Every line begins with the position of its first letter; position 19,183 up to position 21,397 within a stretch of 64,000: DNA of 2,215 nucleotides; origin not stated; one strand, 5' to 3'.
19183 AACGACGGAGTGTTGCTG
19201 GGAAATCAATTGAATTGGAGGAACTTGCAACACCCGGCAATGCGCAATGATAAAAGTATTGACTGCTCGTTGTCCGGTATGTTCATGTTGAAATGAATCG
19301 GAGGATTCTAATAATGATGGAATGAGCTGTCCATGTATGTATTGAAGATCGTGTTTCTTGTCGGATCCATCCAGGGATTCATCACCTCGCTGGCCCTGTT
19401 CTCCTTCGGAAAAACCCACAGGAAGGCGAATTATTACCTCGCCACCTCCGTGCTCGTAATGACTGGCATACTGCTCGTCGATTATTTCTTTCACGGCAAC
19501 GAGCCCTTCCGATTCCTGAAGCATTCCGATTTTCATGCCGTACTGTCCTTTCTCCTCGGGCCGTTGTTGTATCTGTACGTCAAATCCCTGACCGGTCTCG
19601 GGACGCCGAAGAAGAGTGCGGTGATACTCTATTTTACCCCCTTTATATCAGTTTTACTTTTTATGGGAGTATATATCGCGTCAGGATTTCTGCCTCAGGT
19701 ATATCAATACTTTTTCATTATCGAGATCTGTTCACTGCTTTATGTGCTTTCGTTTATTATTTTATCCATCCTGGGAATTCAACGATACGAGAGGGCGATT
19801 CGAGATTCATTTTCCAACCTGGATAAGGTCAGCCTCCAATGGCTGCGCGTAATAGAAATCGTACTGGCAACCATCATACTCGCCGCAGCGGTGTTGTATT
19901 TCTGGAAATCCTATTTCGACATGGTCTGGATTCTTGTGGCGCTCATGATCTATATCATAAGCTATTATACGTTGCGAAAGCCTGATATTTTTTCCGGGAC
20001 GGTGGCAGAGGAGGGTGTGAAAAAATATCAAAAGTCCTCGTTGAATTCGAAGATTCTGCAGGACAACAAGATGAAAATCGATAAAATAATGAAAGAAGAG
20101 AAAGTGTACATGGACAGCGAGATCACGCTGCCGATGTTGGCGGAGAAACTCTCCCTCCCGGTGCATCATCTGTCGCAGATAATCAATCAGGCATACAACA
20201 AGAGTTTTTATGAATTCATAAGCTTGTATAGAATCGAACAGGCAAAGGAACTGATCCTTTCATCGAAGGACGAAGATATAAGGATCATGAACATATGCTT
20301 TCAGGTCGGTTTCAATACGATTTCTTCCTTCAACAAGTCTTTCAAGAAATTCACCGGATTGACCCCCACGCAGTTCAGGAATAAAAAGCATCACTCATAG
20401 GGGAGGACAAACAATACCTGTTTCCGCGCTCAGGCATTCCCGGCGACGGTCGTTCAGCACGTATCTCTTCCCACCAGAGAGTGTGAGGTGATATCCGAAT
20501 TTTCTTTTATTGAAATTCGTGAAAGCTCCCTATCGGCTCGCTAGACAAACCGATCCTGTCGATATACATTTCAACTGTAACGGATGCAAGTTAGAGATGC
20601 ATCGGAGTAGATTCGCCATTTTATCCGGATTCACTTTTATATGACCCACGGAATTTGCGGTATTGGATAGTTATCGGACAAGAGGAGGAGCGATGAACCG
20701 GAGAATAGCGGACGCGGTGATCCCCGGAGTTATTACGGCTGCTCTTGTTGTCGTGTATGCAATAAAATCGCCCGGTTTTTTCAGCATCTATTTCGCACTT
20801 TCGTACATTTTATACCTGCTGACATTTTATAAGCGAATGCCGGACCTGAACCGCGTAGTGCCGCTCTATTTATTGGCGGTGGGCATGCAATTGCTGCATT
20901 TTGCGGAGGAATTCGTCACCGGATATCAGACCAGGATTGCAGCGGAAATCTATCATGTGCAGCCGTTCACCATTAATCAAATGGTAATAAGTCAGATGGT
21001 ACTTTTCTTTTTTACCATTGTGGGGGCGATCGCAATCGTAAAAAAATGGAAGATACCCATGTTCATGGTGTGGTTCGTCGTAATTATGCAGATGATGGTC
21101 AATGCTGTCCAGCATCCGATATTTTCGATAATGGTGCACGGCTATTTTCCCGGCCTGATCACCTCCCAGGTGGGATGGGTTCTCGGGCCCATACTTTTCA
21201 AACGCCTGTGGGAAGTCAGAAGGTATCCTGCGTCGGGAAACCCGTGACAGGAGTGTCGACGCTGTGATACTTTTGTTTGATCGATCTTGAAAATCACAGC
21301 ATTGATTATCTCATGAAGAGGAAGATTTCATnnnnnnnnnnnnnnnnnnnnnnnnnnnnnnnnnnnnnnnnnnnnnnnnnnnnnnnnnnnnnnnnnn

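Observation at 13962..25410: A recurrent 48-bp promoter/operator-like element with fixed architecture occurs four times in two sequence subtypes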

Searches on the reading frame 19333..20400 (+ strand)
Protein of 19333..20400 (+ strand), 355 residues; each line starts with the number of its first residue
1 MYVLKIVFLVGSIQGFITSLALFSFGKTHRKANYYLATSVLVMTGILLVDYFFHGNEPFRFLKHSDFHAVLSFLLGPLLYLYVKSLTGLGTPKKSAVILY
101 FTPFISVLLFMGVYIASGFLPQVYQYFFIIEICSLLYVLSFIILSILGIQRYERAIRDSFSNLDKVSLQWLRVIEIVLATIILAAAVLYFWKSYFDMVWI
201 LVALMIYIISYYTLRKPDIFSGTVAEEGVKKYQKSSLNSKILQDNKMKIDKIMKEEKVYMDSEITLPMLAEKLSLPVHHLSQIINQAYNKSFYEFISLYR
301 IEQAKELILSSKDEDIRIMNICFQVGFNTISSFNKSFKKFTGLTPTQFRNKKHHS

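Call 9: search_protein_families(library=pfam, proteins=[window:19333-20400:+])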
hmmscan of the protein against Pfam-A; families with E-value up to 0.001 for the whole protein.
window:19333-20400:+ (355 aa): 2 families
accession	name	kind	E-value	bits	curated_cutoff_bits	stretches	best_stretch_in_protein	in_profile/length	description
PF12833.13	HTH_18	-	3e-18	66.3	33.6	1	269-350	1-79/80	Helix-turn-helix domain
PF00165.29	HTH_AraC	-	1.3e-06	28.9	26.6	1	314-350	7-42/42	Bacterial regulatory helix-turn-helix proteins, AraC family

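Call 23: find_homologous_proteins(query=window:19333-20400:+, max_evalue=1e-20)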
Query window:19333-20400:+ (355 aa): 328 proteins with E <= 1e-20 among 6732 candidates; the best 120 are listed.
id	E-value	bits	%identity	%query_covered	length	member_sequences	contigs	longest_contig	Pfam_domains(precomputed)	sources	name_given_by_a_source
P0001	2.7e-225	765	100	100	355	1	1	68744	PF12833.14,PF00165.30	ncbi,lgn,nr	ncbi:MAG: AraC family transcriptional regulator [Spirochaetes bacterium]|nr:AraC family transcriptio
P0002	5.8e-124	432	55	100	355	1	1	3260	PF12833.14,PF00165.30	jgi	jgi:AraC-like DNA-binding protein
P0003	1.1e-123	431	55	99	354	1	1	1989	PF12833.14,PF00165.30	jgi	jgi:AraC-like DNA-binding protein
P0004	2.2e-122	427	56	99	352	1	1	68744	PF12833.14,PF00165.30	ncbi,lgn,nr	ncbi:MAG: AraC family transcriptional regulator [Spirochaetes bacterium]|nr:AraC family transcriptio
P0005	6.1e-118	412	52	100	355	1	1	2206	PF12833.14,PF00165.30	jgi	jgi:AraC-like DNA-binding protein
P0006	3.2e-115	403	51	100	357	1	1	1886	PF12833.14,PF00165.30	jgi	jgi:AraC-like DNA-binding protein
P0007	2.2e-105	371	52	89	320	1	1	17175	PF12833.14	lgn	-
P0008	2.8e-101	357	47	99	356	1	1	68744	PF12833.14,PF00165.30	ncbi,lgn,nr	ncbi:MAG: AraC family transcriptional regulator [Spirochaetes bacterium]|nr:AraC family transcriptio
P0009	6.5e-98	346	46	100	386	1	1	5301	PF12833.14,PF00165.30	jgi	jgi:AraC-like DNA-binding protein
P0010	4.6e-74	268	59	56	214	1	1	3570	PF12833.14,PF00165.30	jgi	jgi:AraC-like DNA-binding protein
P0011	1.6e-61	227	41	84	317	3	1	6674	PF12833.14,PF00165.30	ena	-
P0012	6.2e-58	215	34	99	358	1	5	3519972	PF12833.14,PF00165.30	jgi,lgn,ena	-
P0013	1.0e-54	204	35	97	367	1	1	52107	PF12833.14,PF00165.30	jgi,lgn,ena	-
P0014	1.7e-54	204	37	99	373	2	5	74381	PF12833.14,PF00165.30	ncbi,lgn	-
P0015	6.8e-53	198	34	99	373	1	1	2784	PF12833.14,PF00165.30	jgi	jgi:AraC-like DNA-binding protein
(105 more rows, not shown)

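Call 25: find_encoding_contigs(protein=P0007, flank=10000, max_places=3)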
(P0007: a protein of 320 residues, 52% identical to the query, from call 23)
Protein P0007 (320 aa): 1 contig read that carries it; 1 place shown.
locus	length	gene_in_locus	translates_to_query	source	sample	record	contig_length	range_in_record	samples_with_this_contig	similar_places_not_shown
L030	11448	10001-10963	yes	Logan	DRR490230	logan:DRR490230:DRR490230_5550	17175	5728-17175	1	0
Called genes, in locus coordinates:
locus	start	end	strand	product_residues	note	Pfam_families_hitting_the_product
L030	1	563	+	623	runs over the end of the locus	PF02771:Acyl-CoA_dh_N (weak), PF02770:Acyl-CoA_dh_M, PF00441:Acyl-CoA_dh_1, PF08028:Acyl-CoA_dh_2, PF22924:ACOX_C_alpha1, PF12806:Acyl-CoA_dh_C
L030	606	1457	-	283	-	-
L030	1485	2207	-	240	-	PF01553:Acyltransferase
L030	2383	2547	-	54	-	-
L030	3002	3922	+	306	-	PF02129:Peptidase_S15, PF00561:Abhydrolase_1 (weak), PF12146:Hydrolase_4 (weak), PF12697:Abhydrolase_6, PF00326:Peptidase_S9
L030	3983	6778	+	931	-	PF17678:Glyco_hydro_92N, PF07971:Glyco_hydro_92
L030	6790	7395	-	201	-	PF05958:tRNA_U5-meth_tr (weak), PF13489:Methyltransf_23, PF01209:Ubie_methyltran, PF07021:MetW, PF13847:Methyltransf_31, PF08241:Methyltransf_11, PF08242:Methyltransf_12, PF13649:Methyltransf_25, +3 more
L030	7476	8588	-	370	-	PF00480:ROK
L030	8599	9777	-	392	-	PF07690:MFS_1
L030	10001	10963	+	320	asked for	PF12833:HTH_18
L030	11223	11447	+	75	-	?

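Call 26: find_encoding_contigs(protein=P0002, flank=10000, max_places=3)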
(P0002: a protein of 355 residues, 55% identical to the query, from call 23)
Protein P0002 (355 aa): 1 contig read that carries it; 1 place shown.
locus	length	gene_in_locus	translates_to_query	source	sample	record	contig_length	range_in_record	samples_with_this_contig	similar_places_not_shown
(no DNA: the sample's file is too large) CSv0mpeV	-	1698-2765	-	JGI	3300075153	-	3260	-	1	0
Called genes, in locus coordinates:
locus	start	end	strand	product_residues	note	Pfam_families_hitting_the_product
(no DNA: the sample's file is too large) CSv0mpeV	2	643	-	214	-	?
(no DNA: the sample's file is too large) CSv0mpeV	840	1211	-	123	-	-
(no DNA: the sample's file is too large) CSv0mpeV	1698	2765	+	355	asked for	PF12833:HTH_18, PF00165:HTH_AraC (weak)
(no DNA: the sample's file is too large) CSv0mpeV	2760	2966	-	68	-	-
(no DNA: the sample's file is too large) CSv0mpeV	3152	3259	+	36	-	?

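Call 29: find_encoding_contigs(protein=P0001, flank=10000, max_places=3)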
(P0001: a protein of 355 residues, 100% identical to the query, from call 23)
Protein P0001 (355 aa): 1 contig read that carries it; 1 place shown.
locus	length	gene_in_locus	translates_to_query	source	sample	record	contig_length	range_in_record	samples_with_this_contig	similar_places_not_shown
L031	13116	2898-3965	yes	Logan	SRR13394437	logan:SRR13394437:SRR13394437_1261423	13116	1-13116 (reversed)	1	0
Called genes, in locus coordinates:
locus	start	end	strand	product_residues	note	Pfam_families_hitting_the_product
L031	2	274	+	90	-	?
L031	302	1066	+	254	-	PF00753:Lactamase_B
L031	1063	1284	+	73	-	-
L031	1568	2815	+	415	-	PF01757:Acyl_transf_3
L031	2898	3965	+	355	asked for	PF12833:HTH_18, PF00165:HTH_AraC (weak)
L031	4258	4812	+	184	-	PF13787:HXXEE (weak)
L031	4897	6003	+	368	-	PF23023:Anti-Pycsar_Apyc1, PF00753:Lactamase_B, PF12706:Lactamase_B_2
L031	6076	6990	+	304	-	PF12146:Hydrolase_4, PF12697:Abhydrolase_6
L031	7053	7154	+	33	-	-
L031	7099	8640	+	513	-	PF00015:MCPsignal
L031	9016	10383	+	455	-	PF01180:DHO_dh, PF01207:Dus (weak), PF13484:Fer4_16 (faint), PF12837:Fer4_6 (faint), PF14697:Fer4_21, PF12838:Fer4_7 (faint), PF13187:Fer4_9 (weak), PF00037:Fer4 (weak)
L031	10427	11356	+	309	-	PF04909:Amidohydro_2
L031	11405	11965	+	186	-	PF13787:HXXEE (weak)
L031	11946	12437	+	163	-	PF02502:LacAB_rpiB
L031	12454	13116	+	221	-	?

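Call 30: find_encoding_contigs(protein=P0009, flank=10000, max_places=3)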
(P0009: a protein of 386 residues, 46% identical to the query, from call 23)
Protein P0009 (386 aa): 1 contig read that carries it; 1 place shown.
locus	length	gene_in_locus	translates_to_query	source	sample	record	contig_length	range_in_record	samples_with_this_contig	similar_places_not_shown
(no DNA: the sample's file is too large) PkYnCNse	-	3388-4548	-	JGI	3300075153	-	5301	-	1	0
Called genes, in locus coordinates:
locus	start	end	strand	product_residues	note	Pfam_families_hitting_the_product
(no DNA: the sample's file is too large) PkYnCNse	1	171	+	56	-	?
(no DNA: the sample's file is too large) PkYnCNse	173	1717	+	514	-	PF00370:FGGY_N, PF02782:FGGY_C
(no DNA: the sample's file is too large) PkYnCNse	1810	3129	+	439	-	PF09861:Lar_N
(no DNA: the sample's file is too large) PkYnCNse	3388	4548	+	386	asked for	PF12833:HTH_18, PF00165:HTH_AraC (weak)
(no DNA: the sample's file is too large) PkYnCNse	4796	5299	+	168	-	?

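Call 31: find_encoding_contigs(protein=P0011, flank=10000, max_places=3)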
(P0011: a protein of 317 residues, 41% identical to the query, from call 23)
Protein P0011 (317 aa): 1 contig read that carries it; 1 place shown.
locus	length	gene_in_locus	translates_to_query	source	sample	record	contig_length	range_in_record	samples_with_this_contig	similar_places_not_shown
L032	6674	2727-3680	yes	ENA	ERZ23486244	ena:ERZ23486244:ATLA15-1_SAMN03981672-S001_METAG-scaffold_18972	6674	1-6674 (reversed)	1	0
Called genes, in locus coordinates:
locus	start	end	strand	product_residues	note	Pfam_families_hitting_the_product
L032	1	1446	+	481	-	?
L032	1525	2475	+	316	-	PF04909:Amidohydro_2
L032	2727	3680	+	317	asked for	PF12833:HTH_18, PF00165:HTH_AraC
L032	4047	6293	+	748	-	PF13620:CarboxypepD_reg (weak), PF13715:CarbopepD_reg_2 (weak), PF07715:Plug (weak), PF00593:TonB_dep_Rec_b-barrel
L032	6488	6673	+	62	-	?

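Call 33: find_related_loci(query=A2, collection=metagenome_contigs, flank=6000)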
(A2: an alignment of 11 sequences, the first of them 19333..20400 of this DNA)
Query A2 (355 aa) in metagenome_contigs; peptide patterns used: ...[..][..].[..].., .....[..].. (x = any residue, [..] = any of these).
600 stretches matched a pattern (row limit reached: there are more); 464 encode a relative of the query (tblastn E <= 1e-3); the best 80 are kept; 80 distinct loci.
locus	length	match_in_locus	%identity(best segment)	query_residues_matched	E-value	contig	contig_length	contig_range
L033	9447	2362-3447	32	1-352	4e-63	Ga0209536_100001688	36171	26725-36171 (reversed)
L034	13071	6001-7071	34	1-351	9e-63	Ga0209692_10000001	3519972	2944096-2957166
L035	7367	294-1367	34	5-351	3e-60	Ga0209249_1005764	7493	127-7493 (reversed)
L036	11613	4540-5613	34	5-351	4e-60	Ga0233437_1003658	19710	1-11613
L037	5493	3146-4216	37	3-349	5e-60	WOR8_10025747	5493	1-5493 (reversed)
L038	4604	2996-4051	34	11-349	7e-60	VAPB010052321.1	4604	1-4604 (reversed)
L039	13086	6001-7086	33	5-355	7e-58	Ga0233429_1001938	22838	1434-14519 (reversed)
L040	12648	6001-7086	33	5-355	7e-58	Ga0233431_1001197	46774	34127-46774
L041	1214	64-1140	32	3-350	4e-60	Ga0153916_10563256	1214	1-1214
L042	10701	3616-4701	30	1-350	3e-56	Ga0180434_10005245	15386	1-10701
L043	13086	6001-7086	31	1-350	9e-56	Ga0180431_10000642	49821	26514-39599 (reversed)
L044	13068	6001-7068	35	4-349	8e-61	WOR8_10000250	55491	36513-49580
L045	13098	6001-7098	32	4-351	2e-54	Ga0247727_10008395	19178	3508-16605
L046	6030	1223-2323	32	4-352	3e-54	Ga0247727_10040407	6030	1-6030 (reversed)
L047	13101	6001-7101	29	3-352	1e-53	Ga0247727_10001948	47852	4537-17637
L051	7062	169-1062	37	69-353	3e-51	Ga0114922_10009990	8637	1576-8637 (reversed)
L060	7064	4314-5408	31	3-351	8e-48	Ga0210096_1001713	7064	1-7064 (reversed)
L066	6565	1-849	33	77-349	6e-47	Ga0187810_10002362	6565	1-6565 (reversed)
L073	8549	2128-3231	31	6-349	2e-45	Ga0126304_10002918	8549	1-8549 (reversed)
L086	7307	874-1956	30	11-355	4e-42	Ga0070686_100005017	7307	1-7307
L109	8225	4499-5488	30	27-352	4e-39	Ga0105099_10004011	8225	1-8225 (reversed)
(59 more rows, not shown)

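Call 35: find_encoding_contigs(protein=P0010, flank=10000, max_places=3)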
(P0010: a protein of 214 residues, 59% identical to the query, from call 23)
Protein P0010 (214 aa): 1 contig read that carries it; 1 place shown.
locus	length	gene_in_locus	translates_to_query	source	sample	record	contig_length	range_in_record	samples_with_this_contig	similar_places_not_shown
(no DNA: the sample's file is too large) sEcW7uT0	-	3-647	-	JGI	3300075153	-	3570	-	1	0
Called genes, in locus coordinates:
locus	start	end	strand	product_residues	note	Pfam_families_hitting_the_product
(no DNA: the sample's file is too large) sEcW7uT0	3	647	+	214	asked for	PF12833:HTH_18, PF00165:HTH_AraC (weak)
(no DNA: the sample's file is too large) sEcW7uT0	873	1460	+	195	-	PF13787:HXXEE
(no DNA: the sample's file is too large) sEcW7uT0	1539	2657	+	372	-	PF23023:Anti-Pycsar_Apyc1, PF00753:Lactamase_B, PF12706:Lactamase_B_2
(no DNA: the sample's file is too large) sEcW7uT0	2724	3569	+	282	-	?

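Call 36: find_encoding_contigs(protein=P0005, flank=10000, max_places=3)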
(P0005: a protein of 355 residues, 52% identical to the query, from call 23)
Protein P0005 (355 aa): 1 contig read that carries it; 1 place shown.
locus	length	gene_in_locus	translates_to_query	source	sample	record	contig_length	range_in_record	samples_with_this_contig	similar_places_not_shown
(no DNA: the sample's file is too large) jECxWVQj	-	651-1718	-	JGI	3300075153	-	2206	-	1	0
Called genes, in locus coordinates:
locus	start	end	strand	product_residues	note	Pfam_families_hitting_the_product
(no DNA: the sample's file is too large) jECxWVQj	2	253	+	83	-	?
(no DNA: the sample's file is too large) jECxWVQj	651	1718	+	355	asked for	PF12833:HTH_18, PF00165:HTH_AraC (weak)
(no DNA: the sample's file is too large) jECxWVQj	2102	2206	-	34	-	?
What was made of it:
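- Tried and rejected: All come from JGI sample 3300075153, whose DNA was not served (calls 26, 30, 35, 36).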

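Call 63: search_protein_families(library=pfam, proteins=[L033:3575-4717:+, L037:4623-5492:+, L044:7239-8396:+, L045:7296-7700:+, L051:1192-2346:+, L060:5541-6668:+, L066:1069-3438:+, L073:3386-5320:+, L086:2262-4736:+, L109:5768-7429:+], max_evalue=0.001)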
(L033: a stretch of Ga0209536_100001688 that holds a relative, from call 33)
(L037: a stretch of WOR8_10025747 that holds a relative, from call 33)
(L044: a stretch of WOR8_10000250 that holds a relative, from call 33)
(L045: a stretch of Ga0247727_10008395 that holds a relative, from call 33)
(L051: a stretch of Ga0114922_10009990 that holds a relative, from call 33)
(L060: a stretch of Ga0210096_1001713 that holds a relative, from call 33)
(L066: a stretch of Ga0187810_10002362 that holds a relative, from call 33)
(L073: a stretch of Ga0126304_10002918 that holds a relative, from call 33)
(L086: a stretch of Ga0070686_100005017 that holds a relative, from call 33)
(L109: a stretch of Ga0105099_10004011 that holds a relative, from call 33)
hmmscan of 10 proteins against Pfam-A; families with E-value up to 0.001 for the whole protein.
L033:3575-4717:+ (380 aa): 2 families
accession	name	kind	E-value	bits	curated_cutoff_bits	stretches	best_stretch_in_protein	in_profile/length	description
PF04191.18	PEMT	-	1.2e-05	26.1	25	1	96-164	29-100/105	Phospholipid methyltransferase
PF04140.19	ICMT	-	6.2e-05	23.8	24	1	90-158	16-90/95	Isoprenylcysteine carboxyl methyltransferase (ICMT) family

L037:4623-5492:+ (290 aa): 4 families
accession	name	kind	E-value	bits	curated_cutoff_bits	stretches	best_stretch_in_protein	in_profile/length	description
PF06966.17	DUF1295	-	1.7e-10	41.3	20.4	1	57-181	96-235/235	Protein of unknown function (DUF1295)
PF04191.18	PEMT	-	1.7e-07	32.1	25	1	82-172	5-104/105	Phospholipid methyltransferase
PF04140.19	ICMT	-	1e-06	29.5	24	1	107-164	31-89/95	Isoprenylcysteine carboxyl methyltransferase (ICMT) family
PF07298.16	NnrU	-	0.00011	22.4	24.7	1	81-218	71-178/188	NnrU protein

L044:7239-8396:+ (385 aa): 3 families
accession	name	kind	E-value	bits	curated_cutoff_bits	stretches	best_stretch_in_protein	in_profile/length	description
PF04191.18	PEMT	-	8.4e-08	33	25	1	108-170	37-99/105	Phospholipid methyltransferase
PF04140.19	ICMT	-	5.6e-07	30.3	24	1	99-167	18-90/95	Isoprenylcysteine carboxyl methyltransferase (ICMT) family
PF06966.17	DUF1295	-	7.2e-07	29.4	20.4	1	60-183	97-235/235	Protein of unknown function (DUF1295)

L045:7296-7700:+ (134 aa): 0 families

L051:1192-2346:+ (384 aa): 2 families
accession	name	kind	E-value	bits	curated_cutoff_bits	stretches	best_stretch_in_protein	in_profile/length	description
PF04191.18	PEMT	-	2.8e-06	28.1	25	1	105-168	39-103/105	Phospholipid methyltransferase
PF04140.19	ICMT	-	9.9e-05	23.1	24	1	108-161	35-91/95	Isoprenylcysteine carboxyl methyltransferase (ICMT) family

L060:5541-6668:+ (375 aa): 4 families
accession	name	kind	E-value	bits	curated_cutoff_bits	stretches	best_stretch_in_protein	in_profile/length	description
PF04191.18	PEMT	-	4.8e-09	37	25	1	82-165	16-103/105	Phospholipid methyltransferase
PF04140.19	ICMT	-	4.5e-06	27.4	24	1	104-159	34-89/95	Isoprenylcysteine carboxyl methyltransferase (ICMT) family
PF01222.22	ERG4_ERG24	-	7.7e-06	25.4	27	1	105-172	351-420/432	Ergosterol biosynthesis ERG4/ERG24 family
PF06966.17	DUF1295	-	0.00026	21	20.4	1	56-173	100-233/235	Protein of unknown function (DUF1295)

L066:1069-3438:+ (789 aa): 4 families
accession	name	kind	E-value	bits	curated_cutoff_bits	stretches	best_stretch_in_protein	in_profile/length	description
PF00593.30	TonB_dep_Rec_b-barrel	-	2.8e-23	83.9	27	1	354-748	61-432/436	TonB dependent receptor-like, beta-barrel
PF13715.12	CarbopepD_reg_2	-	2.8e-16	59.8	32.2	1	28-117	1-88/88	CarboxypepD_reg-like domain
PF13620.12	CarboxypepD_reg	-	1.9e-13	51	32.3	1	27-105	1-81/82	Carboxypeptidase regulatory-like domain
PF07715.20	Plug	-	1.1e-07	32.8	23.9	1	126-233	3-102/107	TonB-dependent Receptor Plug Domain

L073:3386-5320:+ (644 aa): 2 families
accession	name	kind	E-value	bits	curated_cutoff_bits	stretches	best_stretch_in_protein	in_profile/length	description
PF00144.29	Beta-lactamase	-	1.3e-47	163.1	27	1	63-358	3-313/329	Beta-lactamase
PF13946.11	DUF4214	-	9.8e-15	54.8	23.2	1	398-456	19-70/72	Domain of unknown function (DUF4214)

L086:2262-4736:+ (824 aa): 4 families
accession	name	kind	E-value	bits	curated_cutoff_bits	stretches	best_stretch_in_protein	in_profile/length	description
PF13583.11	Reprolysin_4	-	3.2e-29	102.5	22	1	230-425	3-181/203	Metallo-peptidase family M12B Reprolysin-like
PF13582.12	Reprolysin_3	-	4.5e-22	79.3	22.4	1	256-390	2-123/123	Metallo-peptidase family M12B Reprolysin-like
PF13688.12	Reprolysin_5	-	3.6e-21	76.7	27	1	229-428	2-193/196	Metallo-peptidase family M12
PF13574.12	Reprolysin_2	-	3.2e-19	70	27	1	257-421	7-174/195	Metallo-peptidase family M12B Reprolysin-like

L109:5768-7429:+ (553 aa): 0 families

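Call 66: search_protein_families(library=ncbifam, proteins=[window:19333-20400:+], max_evalue=0.001)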
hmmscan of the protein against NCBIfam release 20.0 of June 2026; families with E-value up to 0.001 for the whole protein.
window:19333-20400:+ (355 aa): 17 families
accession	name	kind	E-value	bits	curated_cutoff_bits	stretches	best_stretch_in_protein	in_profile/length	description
NF047455.1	TF_Staph_AryK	equivalog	2e-13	49.5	850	1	240-354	150-261/759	transcriptional regulator AryK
NF049932.1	TranspRegBtr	equivalog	3.6e-11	42.3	900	1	243-353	160-267/531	bacillibactin transport transcriptional regulator Btr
NF047788.1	TransRegPocR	equivalog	5e-10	39.1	500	1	234-353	176-292/296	transcriptional regulator PocR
NF007693.0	PRK10371.1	equivalog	6.1e-10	38.8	253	1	259-351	210-299/309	transcriptional regulator MelR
TIGR04094.1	adjacent_YSIRK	equivalog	8.4e-10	38.1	200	1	241-349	279-383/383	YSIRK-targeted surface antigen transcriptional regulator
NF007243.0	PRK09685.1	equivalog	7.6e-09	35.4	199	1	240-351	198-301/303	transcriptional regulator FeaR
NF050186.1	TransRegGliRPseudo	equivalog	1.9e-08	34.1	570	1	269-352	258-337/338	AraC family transcriptional regulator GliR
NF007860.0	PRK10572.1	equivalog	2.2e-08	33.3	208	1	249-353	185-286/292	arabinose operon transcriptional regulator AraC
NF006902.0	PRK09393.1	equivalog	8.7e-08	31.7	425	1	238-352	210-322/327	transcriptional regulator FtrA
NF007633.0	PRK10296.1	equivalog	4.2e-07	29.8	264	1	229-351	158-274/280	transcriptional regulator ChbR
NF010028.0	PRK13503.1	equivalog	5.9e-07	29.2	288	1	234-352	159-273/278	HTH-type transcriptional activator RhaS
NF052534.1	RzbtTranRegRhrA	equivalog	8.5e-07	28.5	500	1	245-350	207-309/312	rhizobactin biosynthesis transcriptional regulator RhrA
TIGR02297.1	HpaA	equivalog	1.8e-06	27.4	274.65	1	261-351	200-287/287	4-hydroxyphenylacetate catabolism regulatory protein HpaA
NF049968.1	QhpR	equivalog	5.9e-06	25.6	250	1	262-349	201-284/284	AraC-like transcriptional regulator QhpR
NF010026.0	PRK13501.1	equivalog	1.8e-05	24.1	363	1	240-351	170-277/290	HTH-type transcriptional activator RhaR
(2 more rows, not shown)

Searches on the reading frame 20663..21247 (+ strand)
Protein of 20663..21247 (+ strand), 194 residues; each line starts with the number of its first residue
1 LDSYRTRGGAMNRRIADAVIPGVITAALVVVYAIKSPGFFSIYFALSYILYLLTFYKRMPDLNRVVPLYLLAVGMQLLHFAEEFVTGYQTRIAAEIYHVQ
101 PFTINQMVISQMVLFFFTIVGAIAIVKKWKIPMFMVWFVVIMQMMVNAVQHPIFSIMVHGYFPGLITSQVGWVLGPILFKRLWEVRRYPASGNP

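Call 9: search_protein_families(library=pfam, proteins=[window:20663-21247:+])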
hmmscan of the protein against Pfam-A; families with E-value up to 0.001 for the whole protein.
window:20663-21247:+ (194 aa): 1 family
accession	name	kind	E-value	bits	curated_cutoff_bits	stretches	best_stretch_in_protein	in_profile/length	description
PF13787.11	HXXEE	-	1.4e-07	32.7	25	1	72-170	3-105/114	Protein of unknown function with HXXEE motif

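Call 66: search_protein_families(library=ncbifam, proteins=[window:20693-21247:+], max_evalue=0.001)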
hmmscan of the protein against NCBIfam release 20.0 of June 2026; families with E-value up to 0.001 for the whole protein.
window:20693-21247:+ (184 aa): 0 families
